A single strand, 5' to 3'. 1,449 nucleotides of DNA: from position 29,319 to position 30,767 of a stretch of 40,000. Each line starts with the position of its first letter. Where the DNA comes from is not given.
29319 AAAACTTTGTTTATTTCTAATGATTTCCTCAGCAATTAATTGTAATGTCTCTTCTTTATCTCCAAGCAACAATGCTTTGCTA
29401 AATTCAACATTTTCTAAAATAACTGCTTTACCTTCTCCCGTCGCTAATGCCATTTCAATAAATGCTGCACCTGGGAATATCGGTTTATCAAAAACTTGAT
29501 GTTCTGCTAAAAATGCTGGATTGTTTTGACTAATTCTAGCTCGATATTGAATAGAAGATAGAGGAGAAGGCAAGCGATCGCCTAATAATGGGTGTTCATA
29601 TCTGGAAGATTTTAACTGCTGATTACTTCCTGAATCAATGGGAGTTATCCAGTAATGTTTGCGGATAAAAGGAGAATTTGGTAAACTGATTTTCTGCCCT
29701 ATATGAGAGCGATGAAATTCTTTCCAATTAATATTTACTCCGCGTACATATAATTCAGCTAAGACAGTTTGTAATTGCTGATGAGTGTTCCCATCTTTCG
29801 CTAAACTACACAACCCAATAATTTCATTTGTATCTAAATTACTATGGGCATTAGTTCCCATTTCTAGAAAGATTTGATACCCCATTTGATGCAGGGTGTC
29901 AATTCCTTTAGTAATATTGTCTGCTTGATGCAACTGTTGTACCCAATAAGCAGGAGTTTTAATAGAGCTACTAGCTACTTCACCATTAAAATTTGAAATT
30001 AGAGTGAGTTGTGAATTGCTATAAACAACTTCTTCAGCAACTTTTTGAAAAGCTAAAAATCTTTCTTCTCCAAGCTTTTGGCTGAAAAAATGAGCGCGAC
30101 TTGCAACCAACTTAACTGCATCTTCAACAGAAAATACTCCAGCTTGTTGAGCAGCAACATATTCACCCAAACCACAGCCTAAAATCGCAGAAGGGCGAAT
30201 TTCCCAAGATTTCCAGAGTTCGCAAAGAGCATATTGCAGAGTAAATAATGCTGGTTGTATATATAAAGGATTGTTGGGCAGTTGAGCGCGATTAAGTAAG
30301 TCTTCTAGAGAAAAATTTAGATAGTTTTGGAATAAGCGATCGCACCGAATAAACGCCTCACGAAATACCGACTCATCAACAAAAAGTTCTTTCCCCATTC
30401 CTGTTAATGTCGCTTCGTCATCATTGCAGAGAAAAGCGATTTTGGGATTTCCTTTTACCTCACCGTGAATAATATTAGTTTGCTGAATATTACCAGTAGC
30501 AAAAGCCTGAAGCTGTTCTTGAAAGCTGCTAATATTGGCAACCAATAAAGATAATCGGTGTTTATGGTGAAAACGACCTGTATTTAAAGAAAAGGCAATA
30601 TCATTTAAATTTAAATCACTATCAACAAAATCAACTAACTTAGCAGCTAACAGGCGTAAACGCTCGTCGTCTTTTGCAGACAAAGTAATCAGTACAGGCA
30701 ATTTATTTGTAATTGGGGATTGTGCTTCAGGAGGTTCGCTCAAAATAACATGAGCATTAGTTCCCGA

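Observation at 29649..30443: McyD module-1 acyltransferase is catalytically gutted while the ORF stays intact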

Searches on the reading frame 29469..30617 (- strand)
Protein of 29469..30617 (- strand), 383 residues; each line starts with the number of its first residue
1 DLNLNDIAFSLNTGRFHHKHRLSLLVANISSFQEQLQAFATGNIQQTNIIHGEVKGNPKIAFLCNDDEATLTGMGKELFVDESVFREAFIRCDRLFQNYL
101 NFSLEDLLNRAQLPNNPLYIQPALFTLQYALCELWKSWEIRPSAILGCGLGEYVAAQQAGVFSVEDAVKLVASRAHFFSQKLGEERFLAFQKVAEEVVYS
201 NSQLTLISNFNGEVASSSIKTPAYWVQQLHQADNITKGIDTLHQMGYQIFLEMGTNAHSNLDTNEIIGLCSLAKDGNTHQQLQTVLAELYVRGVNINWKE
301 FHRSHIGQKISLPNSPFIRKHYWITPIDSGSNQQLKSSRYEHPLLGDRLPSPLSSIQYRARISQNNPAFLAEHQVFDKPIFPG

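Call 8: find_homologous_proteins(query=window:29469-30617:-, max_evalue=0.00001)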
Query window:29469-30617:- (383 aa): 104 proteins with E <= 0.00001 among 1970 candidates.
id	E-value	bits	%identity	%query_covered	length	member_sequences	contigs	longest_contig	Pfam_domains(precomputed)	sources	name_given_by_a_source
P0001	6.8e-101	356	57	76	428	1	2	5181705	PF22336.3,PF22621.3,PF02801.29,PF16197.12,PF00698.27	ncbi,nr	ncbi:MAG: acyltransferase domain-containing protein [Planktothrix sp. GU0601_MAG3]|nr:MAG: acyltrans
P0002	1.9e-59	220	36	58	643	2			PF22336.3,PF21089.4,PF22621.3,PF02801.29,PF16197.12,PF00698.27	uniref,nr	uniref:Malonyl CoA-acyl carrier protein transacylase n=1 Tax=Candidatus Kentrum sp. TUN TaxID=212634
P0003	2.3e-59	219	30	73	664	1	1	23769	PF22336.3,PF21089.4,PF22621.3,PF14765.13,PF00698.27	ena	-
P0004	9.3e-56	208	37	56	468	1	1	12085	PF21089.4,PF22621.3,PF00698.27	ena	-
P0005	9.7e-54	201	37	55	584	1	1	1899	PF22336.3,PF22621.3,PF16197.12,PF00698.27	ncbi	-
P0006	3.2e-53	199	34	56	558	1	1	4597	PF00550.32,PF00698.27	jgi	jgi:acyl transferase domain-containing protein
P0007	3.7e-52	196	34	57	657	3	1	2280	PF22336.3,PF21089.4,PF22621.3,PF16197.12,PF00698.27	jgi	-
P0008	2.5e-50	190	38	46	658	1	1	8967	PF22336.3,PF22621.3,PF00698.27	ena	-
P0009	6.2e-50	188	37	44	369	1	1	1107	PF00698.27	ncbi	ncbi:MAG: acyltransferase domain-containing protein, partial [Cyanobacteria bacterium J06649_11]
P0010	1.4e-49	187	39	46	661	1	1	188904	PF22336.3,PF21089.4,PF22621.3,PF16197.12,PF00698.27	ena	-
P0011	2.1e-49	187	41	46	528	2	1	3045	PF22336.3,PF22621.3,PF16197.12,PF00698.27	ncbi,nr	ncbi:MAG: hypothetical protein DMF77_08470 [Acidobacteria bacterium]|nr:MAG: hypothetical protein DM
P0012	6.1e-48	182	35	57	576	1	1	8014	PF22336.3,PF21089.4,PF22621.3,PF00698.27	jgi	jgi:acyl transferase domain-containing protein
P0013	2.1e-47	180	33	55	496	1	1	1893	PF21089.4,PF00698.27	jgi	jgi:myxalamid-type polyketide synthase MxaB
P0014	9.0e-47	178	38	66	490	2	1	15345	PF00550.32,PF00698.27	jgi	jgi:acyl transferase domain-containing protein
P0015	2.8e-44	170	27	99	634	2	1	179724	PF22336.3,PF21089.4,PF22621.3,PF16197.12,PF00698.27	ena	-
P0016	3.4e-44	170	33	54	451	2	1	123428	PF21089.4,PF00698.27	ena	-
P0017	5.2e-43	166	32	58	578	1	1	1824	PF22336.3,PF21089.4,PF22621.3,PF16197.12,PF00698.27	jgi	jgi:acyl transferase domain-containing protein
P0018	1.7e-42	164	41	45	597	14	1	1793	PF22336.3,PF22621.3,PF02801.29,PF16197.12,PF00698.27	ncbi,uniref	ncbi:type I polyketide synthase, partial [Methylobacter sp.]|uniref:type I polyketide synthase n=3 T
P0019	4.2e-41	159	46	32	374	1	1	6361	PF00698.27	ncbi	ncbi:MAG: hypothetical protein DMF77_18645, partial [Acidobacteria bacterium]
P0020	2.5e-39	153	36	55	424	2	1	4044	PF22336.3,PF22621.3,PF00698.27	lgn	-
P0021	5.5e-39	152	35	75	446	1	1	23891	PF00698.27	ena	-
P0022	1.6e-38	151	31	55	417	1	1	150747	PF00698.27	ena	-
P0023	3.1e-38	150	35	46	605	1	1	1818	PF22336.3,PF22621.3,PF00698.27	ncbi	ncbi:MAG: acyltransferase domain-containing protein, partial [Cyanobacteria bacterium P01_E01_bin.43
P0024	8.6e-38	148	32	39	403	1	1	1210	PF00698.27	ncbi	ncbi:MAG: acyltransferase domain-containing protein, partial [Microcystaceae cyanobacterium]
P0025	4.7e-36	143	37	47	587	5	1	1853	PF22336.3,PF22621.3,PF00550.32,PF00698.27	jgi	jgi:acyl transferase domain-containing protein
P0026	1.3e-35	141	30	51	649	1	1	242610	PF21089.4,PF14765.13,PF00698.27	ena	-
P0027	1.9e-35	141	39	43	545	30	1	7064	PF00698.27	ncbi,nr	ncbi:MAG: acyltransferase domain-containing protein, partial [Desulfovibrio sp.]|nr:acyltransferase 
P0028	1.4e-33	135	30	53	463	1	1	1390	PF21089.4,PF00698.27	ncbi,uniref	ncbi:acyltransferase domain-containing protein, partial [Streptomyces mutabilis]|uniref:acyltransfer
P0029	1.6e-33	134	32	54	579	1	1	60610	PF22336.3,PF22621.3,PF00550.32,PF00698.27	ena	-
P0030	2.5e-33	134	33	47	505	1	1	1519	PF22336.3,PF22621.3,PF00698.27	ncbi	ncbi:MAG TPA: acyltransferase domain-containing protein, partial [Archangium sp.]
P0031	2.7e-32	130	31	46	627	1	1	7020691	PF22336.3,PF22621.3,PF00550.32,PF16197.12,PF00698.27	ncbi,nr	nr:acyltransferase domain-containing protein [Fischerella sp. JS2]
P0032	3.6e-32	130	38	40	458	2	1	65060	PF00698.27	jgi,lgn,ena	-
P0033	2.6e-30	124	38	39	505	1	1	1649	PF00550.32,PF00698.27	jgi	jgi:acyl transferase domain-containing protein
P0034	2.7e-30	124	30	39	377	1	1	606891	PF00698.27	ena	-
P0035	6.9e-30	122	29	55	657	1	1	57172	PF22336.3,PF21089.4,PF22621.3,PF16197.12,PF00698.27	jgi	jgi:acyl transferase domain-containing protein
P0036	9.2e-30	122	35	57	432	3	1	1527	PF00698.27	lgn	-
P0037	5.3e-29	120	35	57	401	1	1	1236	PF22336.3,PF22621.3,PF02801.29,PF16197.12,PF00698.27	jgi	jgi:acyl transferase domain-containing protein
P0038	6.4e-29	119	44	28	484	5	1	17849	PF00698.27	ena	-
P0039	1.6e-28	118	45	31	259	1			PF00698.27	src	-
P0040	3.0e-28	117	35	55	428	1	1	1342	PF22336.3,PF22621.3,PF02801.29,PF16197.12,PF00698.27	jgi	jgi:acyl transferase domain-containing protein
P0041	4.4e-28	117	38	43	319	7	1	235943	PF00698.27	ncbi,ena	-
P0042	5.2e-28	116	41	46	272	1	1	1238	PF22336.3,PF22621.3,PF00698.27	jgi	jgi:acyl transferase domain-containing protein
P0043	1.3e-27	115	64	15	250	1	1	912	PF00698.27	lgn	-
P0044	4.4e-27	113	27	73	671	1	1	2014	PF21394.4,PF00698.27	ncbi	ncbi:MAG TPA: acyltransferase domain-containing protein, partial [Thermoanaerobaculia bacterium]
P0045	5.2e-27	113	40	29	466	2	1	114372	PF00550.32,PF00698.27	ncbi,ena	-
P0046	9.8e-27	112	56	16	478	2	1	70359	PF00550.32,PF00698.27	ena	-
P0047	1.1e-25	109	27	58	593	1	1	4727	PF21394.4,PF00698.27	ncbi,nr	ncbi:MAG: acyltransferase domain-containing protein, partial [Acidobacteriales bacterium]|nr:acyltra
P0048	1.5e-25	108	37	46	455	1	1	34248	PF22336.3,PF22621.3,PF16197.12,PF00698.27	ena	-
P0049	4.0e-25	107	27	54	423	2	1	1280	PF21089.4,PF00698.27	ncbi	ncbi:MAG: acyltransferase domain-containing protein, partial [Blastocatellia bacterium]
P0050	6.4e-25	106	26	85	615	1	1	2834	PF22336.3,PF22621.3,PF02801.29,PF16197.12,PF00698.27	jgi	jgi:acyl transferase domain-containing protein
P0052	2.7e-24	104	29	47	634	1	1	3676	PF22336.3,PF22621.3,PF00550.32,PF00698.27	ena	-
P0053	2.7e-24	104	25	66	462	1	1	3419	PF00550.32,PF00698.27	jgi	jgi:acyl transferase domain-containing protein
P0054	2.8e-24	104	40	33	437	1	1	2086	PF00698.27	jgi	jgi:acyl transferase domain-containing protein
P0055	8.3e-24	102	50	18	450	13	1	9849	PF00698.27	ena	-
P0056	1.3e-23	102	29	47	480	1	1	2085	PF22336.3,PF22621.3,PF00698.27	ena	-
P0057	1.4e-23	102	36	43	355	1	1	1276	PF22336.3,PF10531.16,PF22621.3,PF22461.3,PF00698.27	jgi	jgi:acyl transferase domain-containing protein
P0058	1.7e-23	101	35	40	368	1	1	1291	PF00698.27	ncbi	ncbi:MAG: acyltransferase domain-containing protein, partial [bacterium]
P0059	3.1e-23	101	39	28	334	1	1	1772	PF00698.27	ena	-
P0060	3.3e-23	100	30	55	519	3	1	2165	PF00550.32,PF00698.27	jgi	-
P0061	4.8e-23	100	57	16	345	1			PF00698.27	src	-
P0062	1.5e-22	98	54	16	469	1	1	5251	PF00550.32,PF00698.27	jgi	jgi:acyl transferase domain-containing protein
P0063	1.9e-22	98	32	59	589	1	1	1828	PF22336.3,PF22621.3,PF02801.29,PF16197.12,PF00698.27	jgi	jgi:acyl transferase domain-containing protein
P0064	3.0e-22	97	35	46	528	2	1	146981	PF00698.27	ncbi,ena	-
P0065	5.7e-22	96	45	26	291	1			PF00698.27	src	-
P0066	1.6e-21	95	34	46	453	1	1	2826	PF22336.3,PF22621.3,PF02801.29,PF16197.12,PF00698.27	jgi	jgi:acyl transferase domain-containing protein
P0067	1.6e-21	95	23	90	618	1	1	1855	PF22336.3,PF21394.4,PF22621.3,PF00698.27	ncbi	ncbi:MAG TPA: acyltransferase domain-containing protein, partial [Thermoanaerobaculia bacterium]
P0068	1.2e-20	92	37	32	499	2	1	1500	PF21394.4,PF00698.27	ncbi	ncbi:MAG: acyltransferase domain-containing protein, partial [Blastocatellia bacterium]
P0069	2.1e-20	91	24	67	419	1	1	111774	PF00698.27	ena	-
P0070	2.3e-20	91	35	46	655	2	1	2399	PF22336.3,PF00109.33,PF22621.3,PF00108.30,PF02801.29,PF16197.12,PF00698.27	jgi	jgi:acyl transferase domain-containing protein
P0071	2.4e-20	91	29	46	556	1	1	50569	PF22336.3,PF22621.3,PF16197.12,PF00698.27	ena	-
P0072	4.9e-20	90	37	28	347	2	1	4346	PF00698.27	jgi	jgi:acyl transferase domain-containing protein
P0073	5.2e-20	90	47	27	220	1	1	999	PF00698.27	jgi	-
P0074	2.4e-18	84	39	34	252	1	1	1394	PF00698.27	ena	-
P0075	2.4e-17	81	33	45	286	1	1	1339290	PF00698.27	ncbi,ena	-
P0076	4.6e-17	80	31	54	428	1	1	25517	PF22336.3,PF22621.3,PF16197.12,PF00698.27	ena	-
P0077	2.4e-16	78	29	46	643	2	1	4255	PF22336.3,PF22621.3,PF00550.32,PF16197.12,PF00698.27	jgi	jgi:phthiocerol/phenolphthiocerol synthesis type-I polyketide synthase E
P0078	2.5e-16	78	40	28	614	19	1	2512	PF00698.27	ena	-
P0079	7.6e-16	76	30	59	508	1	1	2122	PF22336.3,PF00109.33,PF22621.3,PF02801.29,PF16197.12,PF00698.27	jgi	jgi:acyl transferase domain-containing protein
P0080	7.8e-16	76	37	34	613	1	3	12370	PF00698.27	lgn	-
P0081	1.4e-15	75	33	43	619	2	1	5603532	PF00698.27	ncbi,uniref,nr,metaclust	ncbi:Malonyl CoA-acyl carrier protein transacylase [Collimonas arenae]|uniref:[acyl-carrier-protein]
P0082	1.5e-15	75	35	34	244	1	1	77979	PF00698.27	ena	-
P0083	1.8e-15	75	33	46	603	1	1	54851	PF22336.3,PF22621.3,PF00698.27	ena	-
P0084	3.4e-15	74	36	36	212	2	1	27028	PF00698.27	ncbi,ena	-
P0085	7.6e-15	73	35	32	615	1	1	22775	PF00698.27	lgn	-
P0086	1.2e-14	72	37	32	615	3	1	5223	PF00698.27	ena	-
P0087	1.6e-14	72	32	42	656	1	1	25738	PF00698.27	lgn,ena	-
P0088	5.7e-14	70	36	29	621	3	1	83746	PF00698.27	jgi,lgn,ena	-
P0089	1.0e-13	69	34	32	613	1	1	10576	PF00698.27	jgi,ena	-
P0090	1.4e-13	69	35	33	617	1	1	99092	PF00698.27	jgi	jgi:malonyl CoA-acyl carrier protein transacylase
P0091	1.6e-13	69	31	32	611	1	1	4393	PF00698.27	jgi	jgi:malonyl CoA-acyl carrier protein transacylase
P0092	2.1e-13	68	31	46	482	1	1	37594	PF22336.3,PF22621.3,PF00698.27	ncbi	-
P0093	2.1e-13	68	36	31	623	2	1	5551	PF00698.27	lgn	-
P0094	3.9e-13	67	29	51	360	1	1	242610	PF22336.3,PF22621.3,PF00698.27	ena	-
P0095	1.6e-12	65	34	32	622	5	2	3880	PF00698.27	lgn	-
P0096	2.3e-12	65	32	43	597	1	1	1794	PF22336.3,PF00109.33,PF22621.3,PF02801.29,PF16197.12,PF00698.27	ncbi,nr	ncbi:MAG TPA: type I polyketide synthase, partial [Candidatus Sulfotelmatobacter sp.]|nr:type I poly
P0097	3.4e-12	64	33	33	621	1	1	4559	PF00698.27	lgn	-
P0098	5.9e-12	63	36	28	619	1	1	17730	PF00698.27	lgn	-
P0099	1.0e-10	59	32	33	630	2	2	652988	PF00698.27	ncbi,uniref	ncbi:ACP S-malonyltransferase [Lysobacter enzymogenes]|uniref:ACP S-malonyltransferase n=1 Tax=Lysob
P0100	1.6e-9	55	33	27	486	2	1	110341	PF00698.27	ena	-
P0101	2.2e-9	55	30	33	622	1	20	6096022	PF00698.27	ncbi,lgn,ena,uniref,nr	ncbi:ACP S-malonyltransferase [Lysobacter enzymogenes]|uniref:[acyl-carrier-protein] S-malonyltransf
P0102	2.7e-9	55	39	15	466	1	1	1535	PF00550.32,PF00698.27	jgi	jgi:acyl transferase domain-containing protein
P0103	1.3e-8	52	30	32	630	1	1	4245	PF00698.27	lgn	-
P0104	4.3e-8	51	32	33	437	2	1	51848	PF00698.27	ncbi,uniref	ncbi:acyltransferase domain-containing protein [Streptomyces sp. NPDC051172]|uniref:acyltransferase 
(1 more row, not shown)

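Call 16: search_protein_families(library=pfam, proteins=[window:29469-30617:-], max_evalue=0.001)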
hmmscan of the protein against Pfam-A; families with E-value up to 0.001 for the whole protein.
window:29469-30617:- (383 aa): 4 families
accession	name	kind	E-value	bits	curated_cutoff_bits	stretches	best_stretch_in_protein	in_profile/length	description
PF00698.26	Acyl_transf_1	-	5.8e-21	75.7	32.7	1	72-189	12-131/319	Acyl transferase domain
PF22621.2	CurL-like_PKS_C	-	3.4e-08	33.8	27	1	1-36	29-64/64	CurL-like, PKS C-terminal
PF21089.3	PKS_DH_N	-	1.1e-07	32.1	27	1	342-383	1-43/103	Polyketide synthase dehydratase domain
PF22336.2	RhiE-like_linker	-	3.9e-06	27.2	27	1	1-42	25-66/67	RhiE-like, KS-MAT linker domain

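Call 43: search_solved_structures(query=window:29469-30617:-, max_evalue=1e-10, show_alignments=1)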
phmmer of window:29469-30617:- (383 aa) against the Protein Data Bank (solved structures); distinct sequences matched with E-value up to 1e-10: 62 (the best 60 are shown).
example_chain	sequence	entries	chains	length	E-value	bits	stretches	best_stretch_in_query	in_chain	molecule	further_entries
4mz0_A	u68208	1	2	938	4.6e-54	187.1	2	2-181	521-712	CurL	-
4qbu_A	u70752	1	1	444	6.5e-31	110.9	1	2-180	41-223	ZmaA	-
11sz_A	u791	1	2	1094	7.7e-31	110.7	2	1-198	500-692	6-deoxyerythronolide-B synthase, Erythronolide synthase EryA2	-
8xju_A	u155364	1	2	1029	8.2e-31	110.6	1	5-181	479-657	Polyketide synthase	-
8xjy_A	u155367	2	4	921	8.5e-31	110.5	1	5-181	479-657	Polyketide synthase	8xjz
6iyo_A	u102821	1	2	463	8.6e-28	100.6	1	19-196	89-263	Type I modular polyketide synthase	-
2hg4_A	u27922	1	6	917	1.4e-27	99.9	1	4-190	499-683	6-Deoxyerythronolide B Synthase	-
8jpt_A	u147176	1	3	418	1.8e-27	99.6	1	3-197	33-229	Polyene macrolide polyketide synthase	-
9iyw_A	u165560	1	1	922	4.7e-26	94.9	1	6-197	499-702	Polyketide synthase,GfsA KSQ-AncAT chimeric protein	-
8g4u_A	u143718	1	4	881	3.6e-25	92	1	4-183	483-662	EryAIII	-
2qo3_A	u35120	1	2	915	4.5e-25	91.7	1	2-187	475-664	EryAII Erythromycin polyketide synthase modules 3 and 4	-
6c9u_A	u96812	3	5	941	5e-25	91.6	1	2-187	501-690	6-deoxyerythronolide-B synthase EryA2, modules 3 and 4 | EryAII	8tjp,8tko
7m7e_B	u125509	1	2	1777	2e-24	89.6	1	2-187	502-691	6-deoxyerythronolide-B synthase EryA2, modules 3 and 4,EryAI,6-deoxyerythronolide-B syntha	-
8tpw_A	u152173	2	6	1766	3.3e-24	88.9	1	2-187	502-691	EryAII,EryAII,EryAII,EryAII,6-deoxyerythronolide-B synthase EryA3, modules 5 and 6 | EryAII,EryAII,EryAII,6-deoxyerythronolide-B synthase EryA3, modules 5 and 6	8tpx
8ee0_A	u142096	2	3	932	4.7e-24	88.4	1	6-183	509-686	6-deoxyerythronolide B synthase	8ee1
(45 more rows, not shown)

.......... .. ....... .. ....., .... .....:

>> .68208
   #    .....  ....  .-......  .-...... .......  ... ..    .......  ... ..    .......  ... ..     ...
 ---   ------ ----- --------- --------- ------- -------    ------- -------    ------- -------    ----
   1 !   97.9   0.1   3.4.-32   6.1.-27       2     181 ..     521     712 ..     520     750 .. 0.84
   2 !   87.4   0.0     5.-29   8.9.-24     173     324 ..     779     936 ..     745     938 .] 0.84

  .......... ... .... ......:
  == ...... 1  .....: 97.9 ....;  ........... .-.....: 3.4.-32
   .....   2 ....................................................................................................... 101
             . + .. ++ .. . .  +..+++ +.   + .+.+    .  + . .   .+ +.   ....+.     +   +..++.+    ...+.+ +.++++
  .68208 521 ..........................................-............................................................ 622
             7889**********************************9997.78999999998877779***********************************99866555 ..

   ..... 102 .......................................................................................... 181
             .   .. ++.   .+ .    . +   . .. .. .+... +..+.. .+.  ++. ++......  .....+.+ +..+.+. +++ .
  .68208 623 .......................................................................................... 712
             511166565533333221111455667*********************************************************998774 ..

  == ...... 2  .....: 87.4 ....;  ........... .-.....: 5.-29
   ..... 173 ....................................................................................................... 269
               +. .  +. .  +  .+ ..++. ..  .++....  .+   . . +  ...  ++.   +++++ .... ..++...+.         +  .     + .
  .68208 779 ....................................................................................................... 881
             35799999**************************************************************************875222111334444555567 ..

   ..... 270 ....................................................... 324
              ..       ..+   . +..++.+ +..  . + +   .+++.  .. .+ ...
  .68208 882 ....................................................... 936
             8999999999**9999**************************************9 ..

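Call 46: predict_structure(alignment_id=A2)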
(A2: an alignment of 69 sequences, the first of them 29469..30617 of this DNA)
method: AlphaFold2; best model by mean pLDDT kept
length: 383 residues; sequences in the alignment: 69
mean_pLDDT: 83.9   pTM: 0.81
mean pLDDT of the five models: 83.9, 83.8, 83.6, 82.6, 82.6
residues with pLDDT >= 90: 240; 70-90: 63; 50-70: 22; < 50: 58
segments of 3 or more residues with pLDDT < 50: 315-354, 357-361, 370-373, 381-383
pLDDT, mean of each block of 10 residues (from residue 1): 85 85 93 94 88 95 86 91 97 98 94 91 97 98 97 98 99 96 90 98 96 96 96 91 97 80 86 90 96 94 85 55 41 43 42 48 50 49 41
secondary structure, 60 per line:
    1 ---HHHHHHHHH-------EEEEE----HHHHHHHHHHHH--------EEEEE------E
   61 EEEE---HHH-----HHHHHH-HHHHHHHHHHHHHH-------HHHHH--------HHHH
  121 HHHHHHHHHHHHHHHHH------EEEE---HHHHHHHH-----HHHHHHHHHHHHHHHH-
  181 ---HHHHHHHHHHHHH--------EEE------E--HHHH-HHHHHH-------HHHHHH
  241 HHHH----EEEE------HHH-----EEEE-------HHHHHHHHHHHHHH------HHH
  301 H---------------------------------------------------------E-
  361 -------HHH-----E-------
elements in order: H4-12 E20-24 H29-40 E49-53 E60-64 H76-81 H83-96 H104-108 H117-137 E144-147 H151-158 H164-179 H184-196 E205-207 H217-220 H222-227 H235-244 E249-252 E267-270 H278-291 H298-301
